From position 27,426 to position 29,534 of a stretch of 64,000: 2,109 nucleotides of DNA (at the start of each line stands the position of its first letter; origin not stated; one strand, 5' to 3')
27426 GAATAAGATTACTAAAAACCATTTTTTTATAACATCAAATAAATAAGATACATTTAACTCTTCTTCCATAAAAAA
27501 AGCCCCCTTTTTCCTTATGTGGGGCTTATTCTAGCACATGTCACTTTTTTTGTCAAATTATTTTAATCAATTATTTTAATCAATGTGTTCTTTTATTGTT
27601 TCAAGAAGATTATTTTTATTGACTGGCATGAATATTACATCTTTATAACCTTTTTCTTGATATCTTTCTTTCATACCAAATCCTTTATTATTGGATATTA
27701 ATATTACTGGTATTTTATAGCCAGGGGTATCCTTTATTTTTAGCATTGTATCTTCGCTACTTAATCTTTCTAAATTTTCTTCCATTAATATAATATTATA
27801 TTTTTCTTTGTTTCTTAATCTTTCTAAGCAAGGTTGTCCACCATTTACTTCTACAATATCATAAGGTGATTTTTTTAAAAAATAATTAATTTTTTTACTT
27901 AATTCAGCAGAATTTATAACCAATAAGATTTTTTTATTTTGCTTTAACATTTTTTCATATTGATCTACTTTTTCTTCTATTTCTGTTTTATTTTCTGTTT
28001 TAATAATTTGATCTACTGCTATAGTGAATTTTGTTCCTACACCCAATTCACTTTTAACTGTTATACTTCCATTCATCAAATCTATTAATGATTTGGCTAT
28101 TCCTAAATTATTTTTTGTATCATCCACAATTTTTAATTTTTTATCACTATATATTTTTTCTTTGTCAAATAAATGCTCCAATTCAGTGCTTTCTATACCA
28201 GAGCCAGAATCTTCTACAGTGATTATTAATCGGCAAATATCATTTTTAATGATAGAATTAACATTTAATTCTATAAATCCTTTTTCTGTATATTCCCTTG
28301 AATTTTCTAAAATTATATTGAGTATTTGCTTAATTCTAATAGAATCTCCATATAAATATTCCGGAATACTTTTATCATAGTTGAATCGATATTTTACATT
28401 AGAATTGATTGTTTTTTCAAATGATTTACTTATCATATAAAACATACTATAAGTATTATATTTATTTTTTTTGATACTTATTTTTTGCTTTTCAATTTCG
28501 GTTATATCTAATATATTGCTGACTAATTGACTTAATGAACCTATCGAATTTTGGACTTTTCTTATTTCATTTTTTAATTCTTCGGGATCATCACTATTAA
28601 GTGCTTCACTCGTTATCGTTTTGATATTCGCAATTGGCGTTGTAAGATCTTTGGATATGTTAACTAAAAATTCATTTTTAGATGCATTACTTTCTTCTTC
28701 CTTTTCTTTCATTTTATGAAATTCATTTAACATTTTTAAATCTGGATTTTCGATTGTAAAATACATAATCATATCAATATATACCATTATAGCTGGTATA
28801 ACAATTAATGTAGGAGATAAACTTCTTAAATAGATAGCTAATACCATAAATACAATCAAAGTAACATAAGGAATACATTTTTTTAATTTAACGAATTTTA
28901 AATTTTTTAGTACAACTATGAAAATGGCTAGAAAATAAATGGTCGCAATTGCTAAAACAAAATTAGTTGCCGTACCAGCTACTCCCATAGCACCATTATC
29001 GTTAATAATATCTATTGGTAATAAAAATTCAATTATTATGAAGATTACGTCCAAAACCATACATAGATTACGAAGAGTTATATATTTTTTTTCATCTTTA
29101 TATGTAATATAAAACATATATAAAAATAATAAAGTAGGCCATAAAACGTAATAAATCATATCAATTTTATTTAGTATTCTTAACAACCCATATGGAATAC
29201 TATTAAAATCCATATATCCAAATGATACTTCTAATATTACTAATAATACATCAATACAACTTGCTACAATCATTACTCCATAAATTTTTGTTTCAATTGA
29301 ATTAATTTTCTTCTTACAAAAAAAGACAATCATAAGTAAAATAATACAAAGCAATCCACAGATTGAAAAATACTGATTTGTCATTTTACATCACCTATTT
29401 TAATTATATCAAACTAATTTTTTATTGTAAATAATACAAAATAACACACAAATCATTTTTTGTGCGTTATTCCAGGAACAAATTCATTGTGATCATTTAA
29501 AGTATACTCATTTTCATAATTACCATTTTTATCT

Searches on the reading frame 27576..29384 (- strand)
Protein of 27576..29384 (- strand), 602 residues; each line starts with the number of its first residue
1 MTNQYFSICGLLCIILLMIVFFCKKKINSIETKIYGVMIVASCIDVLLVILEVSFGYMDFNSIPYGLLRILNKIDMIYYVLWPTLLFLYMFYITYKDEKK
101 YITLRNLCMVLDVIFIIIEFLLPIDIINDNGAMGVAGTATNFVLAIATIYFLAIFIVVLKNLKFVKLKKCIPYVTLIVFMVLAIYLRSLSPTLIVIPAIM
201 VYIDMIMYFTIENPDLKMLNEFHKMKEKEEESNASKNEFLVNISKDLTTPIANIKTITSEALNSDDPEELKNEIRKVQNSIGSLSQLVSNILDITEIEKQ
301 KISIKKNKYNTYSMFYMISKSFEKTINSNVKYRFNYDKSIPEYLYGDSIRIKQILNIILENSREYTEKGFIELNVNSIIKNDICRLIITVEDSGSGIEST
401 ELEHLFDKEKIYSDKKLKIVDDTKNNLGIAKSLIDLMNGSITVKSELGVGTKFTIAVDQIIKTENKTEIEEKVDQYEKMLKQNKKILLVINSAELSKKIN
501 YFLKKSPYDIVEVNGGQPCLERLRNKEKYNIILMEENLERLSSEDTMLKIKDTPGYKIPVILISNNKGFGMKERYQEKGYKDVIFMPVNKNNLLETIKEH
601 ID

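Call 42: search_protein_families(library=pfam, proteins=[window:27576-29384:-], max_evalue=0.00001)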
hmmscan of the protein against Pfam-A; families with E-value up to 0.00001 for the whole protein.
window:27576-29384:- (602 aa): 3 families
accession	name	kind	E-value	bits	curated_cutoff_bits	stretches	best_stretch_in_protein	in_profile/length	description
PF02518.31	HATPase_c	-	1.5e-14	54.8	26.4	1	346-458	1-108/111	Histidine kinase-, DNA gyrase B-, and HSP90-like ATPase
PF00072.30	Response_reg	-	5.1e-08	33.5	30.2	1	486-597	1-110/111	Response regulator receiver domain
PF00512.31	HisKA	-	9.6e-08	32.4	26.9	1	235-299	1-65/66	His Kinase A (phospho-acceptor) domain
